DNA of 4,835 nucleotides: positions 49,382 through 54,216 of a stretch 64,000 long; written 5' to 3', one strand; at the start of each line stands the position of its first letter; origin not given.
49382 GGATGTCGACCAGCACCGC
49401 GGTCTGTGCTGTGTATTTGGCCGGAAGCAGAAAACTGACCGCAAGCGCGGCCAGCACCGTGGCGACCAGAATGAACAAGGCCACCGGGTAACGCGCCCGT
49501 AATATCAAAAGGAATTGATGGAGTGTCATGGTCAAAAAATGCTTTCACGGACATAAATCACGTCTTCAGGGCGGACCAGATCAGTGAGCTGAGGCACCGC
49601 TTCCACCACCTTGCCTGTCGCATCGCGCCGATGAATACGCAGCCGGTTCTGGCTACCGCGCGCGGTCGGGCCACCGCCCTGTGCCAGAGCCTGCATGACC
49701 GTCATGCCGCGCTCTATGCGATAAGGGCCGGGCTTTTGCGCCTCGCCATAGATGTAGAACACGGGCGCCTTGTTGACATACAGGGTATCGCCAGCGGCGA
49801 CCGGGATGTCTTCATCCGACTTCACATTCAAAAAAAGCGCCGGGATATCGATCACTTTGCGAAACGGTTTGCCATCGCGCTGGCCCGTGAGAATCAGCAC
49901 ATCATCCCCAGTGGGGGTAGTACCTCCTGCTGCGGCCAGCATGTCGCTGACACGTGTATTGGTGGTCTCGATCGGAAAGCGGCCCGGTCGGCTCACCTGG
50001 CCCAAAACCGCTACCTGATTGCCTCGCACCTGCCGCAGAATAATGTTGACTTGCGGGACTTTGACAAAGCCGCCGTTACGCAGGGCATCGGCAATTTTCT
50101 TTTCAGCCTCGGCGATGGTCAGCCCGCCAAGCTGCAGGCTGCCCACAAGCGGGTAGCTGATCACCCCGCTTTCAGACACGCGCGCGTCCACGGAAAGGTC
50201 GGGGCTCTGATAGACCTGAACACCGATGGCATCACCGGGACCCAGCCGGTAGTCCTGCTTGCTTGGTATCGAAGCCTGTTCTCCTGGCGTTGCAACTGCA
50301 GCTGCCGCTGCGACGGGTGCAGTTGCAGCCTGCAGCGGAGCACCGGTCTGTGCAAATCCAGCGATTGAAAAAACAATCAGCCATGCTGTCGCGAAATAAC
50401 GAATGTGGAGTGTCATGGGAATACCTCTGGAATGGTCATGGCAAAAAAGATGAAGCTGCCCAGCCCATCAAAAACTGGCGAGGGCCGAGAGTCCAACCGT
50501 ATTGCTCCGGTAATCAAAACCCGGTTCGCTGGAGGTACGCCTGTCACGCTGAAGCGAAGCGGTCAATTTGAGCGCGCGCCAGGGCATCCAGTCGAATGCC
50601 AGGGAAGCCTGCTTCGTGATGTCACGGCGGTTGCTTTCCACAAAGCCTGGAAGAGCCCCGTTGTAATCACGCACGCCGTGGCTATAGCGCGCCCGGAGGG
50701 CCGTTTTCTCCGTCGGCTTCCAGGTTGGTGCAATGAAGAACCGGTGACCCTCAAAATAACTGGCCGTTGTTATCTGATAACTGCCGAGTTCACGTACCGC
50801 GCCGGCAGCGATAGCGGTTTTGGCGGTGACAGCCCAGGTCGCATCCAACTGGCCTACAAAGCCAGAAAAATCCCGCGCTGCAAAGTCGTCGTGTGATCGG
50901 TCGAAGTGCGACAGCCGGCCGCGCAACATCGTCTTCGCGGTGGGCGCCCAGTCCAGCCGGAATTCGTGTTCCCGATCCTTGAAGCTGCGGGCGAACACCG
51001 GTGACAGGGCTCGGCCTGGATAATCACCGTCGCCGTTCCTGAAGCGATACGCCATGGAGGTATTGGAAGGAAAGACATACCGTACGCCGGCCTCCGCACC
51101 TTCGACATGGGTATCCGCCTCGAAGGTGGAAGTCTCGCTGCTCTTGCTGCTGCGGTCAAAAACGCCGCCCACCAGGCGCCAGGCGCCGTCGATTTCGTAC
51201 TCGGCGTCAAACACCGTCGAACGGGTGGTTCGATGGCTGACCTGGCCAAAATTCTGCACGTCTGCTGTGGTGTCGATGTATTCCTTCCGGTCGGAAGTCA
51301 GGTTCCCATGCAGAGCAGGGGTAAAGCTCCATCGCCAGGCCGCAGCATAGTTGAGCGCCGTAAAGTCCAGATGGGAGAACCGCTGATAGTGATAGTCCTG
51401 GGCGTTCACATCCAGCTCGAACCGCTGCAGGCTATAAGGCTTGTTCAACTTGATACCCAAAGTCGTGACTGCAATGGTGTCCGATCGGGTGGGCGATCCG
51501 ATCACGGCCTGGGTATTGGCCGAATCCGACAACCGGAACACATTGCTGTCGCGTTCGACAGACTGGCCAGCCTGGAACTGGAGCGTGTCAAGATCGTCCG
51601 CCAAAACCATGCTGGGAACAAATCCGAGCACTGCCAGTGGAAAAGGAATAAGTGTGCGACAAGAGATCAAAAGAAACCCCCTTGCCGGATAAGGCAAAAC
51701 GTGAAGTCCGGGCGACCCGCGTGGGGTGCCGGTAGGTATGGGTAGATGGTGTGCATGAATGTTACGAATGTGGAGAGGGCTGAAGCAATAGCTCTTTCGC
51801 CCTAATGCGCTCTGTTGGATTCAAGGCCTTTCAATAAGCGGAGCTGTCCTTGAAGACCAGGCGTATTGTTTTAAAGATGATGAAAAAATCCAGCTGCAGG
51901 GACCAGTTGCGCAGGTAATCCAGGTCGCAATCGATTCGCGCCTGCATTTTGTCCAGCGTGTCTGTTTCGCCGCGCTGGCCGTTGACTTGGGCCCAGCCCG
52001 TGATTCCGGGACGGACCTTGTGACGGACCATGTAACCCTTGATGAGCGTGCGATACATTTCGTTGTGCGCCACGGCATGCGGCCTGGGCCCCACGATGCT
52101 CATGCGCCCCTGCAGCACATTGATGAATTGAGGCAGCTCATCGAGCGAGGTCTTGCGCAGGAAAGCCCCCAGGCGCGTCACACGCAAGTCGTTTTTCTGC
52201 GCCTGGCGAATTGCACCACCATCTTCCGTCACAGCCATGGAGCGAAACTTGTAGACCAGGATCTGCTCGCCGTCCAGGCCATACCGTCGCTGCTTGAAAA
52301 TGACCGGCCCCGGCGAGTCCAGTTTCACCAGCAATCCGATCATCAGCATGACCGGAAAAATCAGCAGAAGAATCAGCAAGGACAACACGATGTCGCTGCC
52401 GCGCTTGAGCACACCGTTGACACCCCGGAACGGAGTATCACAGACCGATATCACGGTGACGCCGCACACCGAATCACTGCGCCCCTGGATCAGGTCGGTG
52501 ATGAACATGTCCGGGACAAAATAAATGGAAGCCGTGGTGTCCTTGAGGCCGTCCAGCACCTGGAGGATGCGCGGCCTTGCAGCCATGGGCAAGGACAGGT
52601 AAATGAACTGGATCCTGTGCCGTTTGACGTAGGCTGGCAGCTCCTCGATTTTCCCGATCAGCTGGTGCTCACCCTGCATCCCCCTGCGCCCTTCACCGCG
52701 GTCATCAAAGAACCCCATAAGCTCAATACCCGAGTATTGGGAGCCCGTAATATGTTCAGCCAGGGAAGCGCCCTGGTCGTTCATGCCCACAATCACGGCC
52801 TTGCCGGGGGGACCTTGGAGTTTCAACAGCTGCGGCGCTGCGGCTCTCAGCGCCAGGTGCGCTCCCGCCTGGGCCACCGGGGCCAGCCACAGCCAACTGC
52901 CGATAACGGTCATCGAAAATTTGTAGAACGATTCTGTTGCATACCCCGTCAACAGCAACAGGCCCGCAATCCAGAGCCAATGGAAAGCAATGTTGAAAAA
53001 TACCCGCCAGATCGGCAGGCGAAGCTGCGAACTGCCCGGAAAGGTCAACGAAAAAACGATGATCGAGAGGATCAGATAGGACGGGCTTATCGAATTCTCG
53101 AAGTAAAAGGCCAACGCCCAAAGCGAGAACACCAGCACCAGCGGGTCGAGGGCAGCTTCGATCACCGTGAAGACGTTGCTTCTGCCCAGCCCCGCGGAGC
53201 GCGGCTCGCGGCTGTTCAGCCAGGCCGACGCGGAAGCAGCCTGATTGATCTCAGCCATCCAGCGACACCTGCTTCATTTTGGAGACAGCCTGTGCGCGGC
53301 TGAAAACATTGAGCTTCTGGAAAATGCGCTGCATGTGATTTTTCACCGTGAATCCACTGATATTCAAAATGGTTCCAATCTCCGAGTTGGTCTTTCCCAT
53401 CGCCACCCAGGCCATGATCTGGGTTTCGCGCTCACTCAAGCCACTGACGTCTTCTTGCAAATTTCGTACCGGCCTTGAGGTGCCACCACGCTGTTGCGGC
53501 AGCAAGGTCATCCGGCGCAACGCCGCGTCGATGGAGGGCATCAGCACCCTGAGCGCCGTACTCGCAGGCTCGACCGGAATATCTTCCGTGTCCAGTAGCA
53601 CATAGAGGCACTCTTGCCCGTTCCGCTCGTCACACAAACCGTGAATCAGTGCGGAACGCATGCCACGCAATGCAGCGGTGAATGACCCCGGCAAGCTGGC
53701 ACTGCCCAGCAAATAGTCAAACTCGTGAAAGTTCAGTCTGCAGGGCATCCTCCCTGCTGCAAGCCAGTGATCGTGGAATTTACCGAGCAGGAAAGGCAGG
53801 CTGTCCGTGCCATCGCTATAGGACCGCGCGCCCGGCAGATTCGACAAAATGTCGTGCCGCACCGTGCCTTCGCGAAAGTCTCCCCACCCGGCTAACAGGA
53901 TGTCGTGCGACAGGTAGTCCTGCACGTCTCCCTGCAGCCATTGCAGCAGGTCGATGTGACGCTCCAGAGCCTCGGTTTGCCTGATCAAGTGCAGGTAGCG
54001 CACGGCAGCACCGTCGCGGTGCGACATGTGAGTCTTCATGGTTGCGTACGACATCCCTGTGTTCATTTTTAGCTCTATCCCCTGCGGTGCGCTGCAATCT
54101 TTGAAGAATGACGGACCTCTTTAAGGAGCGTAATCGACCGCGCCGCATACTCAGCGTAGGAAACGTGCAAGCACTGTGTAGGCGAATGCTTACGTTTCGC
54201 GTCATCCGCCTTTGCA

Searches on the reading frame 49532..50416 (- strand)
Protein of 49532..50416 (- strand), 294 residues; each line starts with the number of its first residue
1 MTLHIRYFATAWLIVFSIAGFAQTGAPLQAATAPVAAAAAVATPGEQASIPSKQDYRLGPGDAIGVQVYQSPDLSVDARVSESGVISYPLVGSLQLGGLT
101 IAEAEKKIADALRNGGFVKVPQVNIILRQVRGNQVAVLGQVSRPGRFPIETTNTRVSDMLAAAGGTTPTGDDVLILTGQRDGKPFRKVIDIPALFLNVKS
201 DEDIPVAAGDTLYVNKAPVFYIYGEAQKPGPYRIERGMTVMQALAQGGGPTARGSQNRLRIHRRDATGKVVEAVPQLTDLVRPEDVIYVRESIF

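Call 23: search_protein_families(library=ncbifam, proteins=[window:49532-50416:-], max_evalue=0.00001)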
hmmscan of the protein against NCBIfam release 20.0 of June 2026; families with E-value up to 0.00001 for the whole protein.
window:49532-50416:- (294 aa): 5 families
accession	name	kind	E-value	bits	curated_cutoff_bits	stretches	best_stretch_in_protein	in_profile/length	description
TIGR03028.1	EpsE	equivalog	9.5e-111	368.8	262.65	1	55-294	1-239/239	polysaccharide export protein EpsE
TIGR03027.2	pepcterm_export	equivalog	1.7e-26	92.9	180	1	54-216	1-166/169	XrtA/PEP-CTERM system exopolysaccharide export protein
NF041843.1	EpsY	equivalog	2.1e-20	72.8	320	1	51-184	48-180/211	exopolysaccharide export protein EpsY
NF011658.0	PRK15078.1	subfamily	6.5e-19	67.9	333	1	53-250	82-288/380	polysaccharide export protein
NF011722.0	PRK15175.1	equivalog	4.8e-06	25.6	456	1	80-215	107-242/355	Vi polysaccharide ABC transporter protein VexA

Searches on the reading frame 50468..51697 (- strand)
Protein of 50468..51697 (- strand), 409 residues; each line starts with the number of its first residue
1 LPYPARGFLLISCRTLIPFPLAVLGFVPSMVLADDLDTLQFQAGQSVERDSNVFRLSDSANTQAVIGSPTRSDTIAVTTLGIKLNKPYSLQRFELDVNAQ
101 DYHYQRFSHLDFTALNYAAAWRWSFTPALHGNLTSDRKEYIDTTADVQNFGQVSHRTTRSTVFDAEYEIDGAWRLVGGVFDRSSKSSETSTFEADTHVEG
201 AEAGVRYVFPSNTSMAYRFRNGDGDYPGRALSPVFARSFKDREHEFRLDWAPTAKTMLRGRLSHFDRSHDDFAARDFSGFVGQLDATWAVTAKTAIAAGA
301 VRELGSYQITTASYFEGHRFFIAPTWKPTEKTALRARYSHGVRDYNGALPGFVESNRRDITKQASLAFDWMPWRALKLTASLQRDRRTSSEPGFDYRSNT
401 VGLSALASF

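Call 23: search_protein_families(library=ncbifam, proteins=[window:50468-51697:-], max_evalue=0.00001)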
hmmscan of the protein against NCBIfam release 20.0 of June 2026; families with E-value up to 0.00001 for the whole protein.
window:50468-51697:- (409 aa): 1 family
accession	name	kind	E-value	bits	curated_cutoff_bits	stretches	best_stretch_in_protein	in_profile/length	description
TIGR03014.2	EpsL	equivalog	8.7e-113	377.2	275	1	24-409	3-385/385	XrtB/PEP-CTERM-associated polysaccharide biosynthesis outer membrane protein EpsL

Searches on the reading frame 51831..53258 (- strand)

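Call 23: search_protein_families(library=ncbifam, proteins=[window:51831-53258:-], max_evalue=0.00001)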
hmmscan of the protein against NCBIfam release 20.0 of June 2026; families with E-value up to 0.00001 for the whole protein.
window:51831-53258:- (475 aa): 10 families
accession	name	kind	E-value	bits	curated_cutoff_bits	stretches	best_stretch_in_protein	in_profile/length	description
TIGR03023.1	WcaJ_sugtrans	equivalog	1.8e-148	495.6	410.75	1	55-475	28-453/453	undecaprenyl-phosphate glucose phosphotransferase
TIGR03025.1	EPS_sugtrans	subfamily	2.2e-134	449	295.55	1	40-475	5-445/445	exopolysaccharide biosynthesis polyprenyl glycosylphosphotransferase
NF007518.0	PRK10124.1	equivalog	3.5e-124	415.1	684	1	96-475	88-464/464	undecaprenyl-phosphate glucose phosphotransferase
NF050817.1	PolSacchBiosHfsE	equivalog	1.8e-69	234.7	750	1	154-474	143-465/467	polysaccharide biosynthesis protein HfsE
TIGR03022.1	WbaP_sugtrans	subfamily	7.7e-66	223.2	403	2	354-475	343-456/456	undecaprenyl-phosphate galactose phosphotransferase WbaP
TIGR03013.1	EpsB_2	subfamily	4.3e-64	217.2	393.35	1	79-469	56-437/443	TIGR03013 family XrtA/PEP-CTERM system glycosyltransferase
NF041877.1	EPS_EpsZ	equivalog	5.9e-41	140.6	800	1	129-472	116-456/459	exopolysaccharide biosynthesis polyisoprenyl-phosphate hexose-1-phosphate transferase EpsZ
NF052601.1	undeca_RfbP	equivalog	1.3e-40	139.2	330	1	283-469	43-236/244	undecaprenyl-phosphate galactose phosphotransferase family protein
NF011751.0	PRK15204.1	equivalog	8e-33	113.7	907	1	281-475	276-476/476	undecaprenyl-phosphate galactose phosphotransferase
NF045514.1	glycotran_HepC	equivalog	4.2e-22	78.5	140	1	282-396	114-214/220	heterocyst development glycosyltransferase HepC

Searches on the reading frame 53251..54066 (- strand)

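Call 23: search_protein_families(library=ncbifam, proteins=[window:53251-54066:-], max_evalue=0.00001)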
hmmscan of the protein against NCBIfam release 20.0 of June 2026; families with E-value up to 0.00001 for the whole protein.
window:53251-54066:- (271 aa): 18 families
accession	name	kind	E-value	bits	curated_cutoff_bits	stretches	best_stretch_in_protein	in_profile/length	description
TIGR03020.2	EpsA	equivalog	5.1e-61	206.4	170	1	21-266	6-247/247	XrtB/PEP-CTERM-associated transcriptional regulator EpsA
TIGR03541.1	reg_near_HchA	equivalog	9.6e-14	51.4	215.6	1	202-263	164-225/232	PA1136 family autoinducer-binding transcriptional regulator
NF007505.1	PRK10100.1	equivalog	6.3e-12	45.6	250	1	199-262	134-197/204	biofilm master transcriptional regulator CsgD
NF047785.1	respo_reg_MadR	equivalog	2.4e-11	43.4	300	1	200-264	139-203/209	MadR family response regulator transcription factor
NF052366.1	photon_PedR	equivalog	8e-10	38.8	120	1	210-260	3-53/74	photosynthetic electron transport-dependent transcriptional regulator PedR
NF003420.0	PRK04841.1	equivalog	4.6e-09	34.9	537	1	208-267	837-896/903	HTH-type transcriptional regulator MalT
NF007935.0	PRK10651.1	equivalog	6.9e-09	35.2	250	1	202-265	148-211/216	two-component system response regulator NarL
NF007708.0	PRK10403.1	equivalog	1.4e-08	34.5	343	1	204-261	148-205/215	nitrate/nitrite response regulator protein NarP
NF047402.1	TransRegVisN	equivalog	5.1e-08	32.5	250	1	182-261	158-237/246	transcriptional regulator VisN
NF007561.1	PRK10188.1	equivalog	6.7e-08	32.2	350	1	210-260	180-230/240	quorum-sensing transcriptional regulator SdiA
NF052445.1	RespRegMctR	equivalog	8.5e-08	31.9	300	1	204-260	139-195/205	two-component system response regulator MctR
NF041232.1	BagY_FevT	exception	1e-07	31.2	700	1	208-264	295-351/367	LuxR family transcriptional regulator BagY/FevT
NF041830.1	RR_TF_ErdR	exception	6.8e-07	29.2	390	1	168-267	106-208/213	response regulator transcription factor ErdR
NF007018.1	PRK09483.1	equivalog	1.2e-06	28.4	280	1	206-255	145-194/217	UvrY/SirA/GacA family response regulator transcription factor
NF040749.1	tetrathio_RR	equivalog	1.3e-06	28.3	290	1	200-267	124-191/191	tetrathionate respiration response regulator TtrR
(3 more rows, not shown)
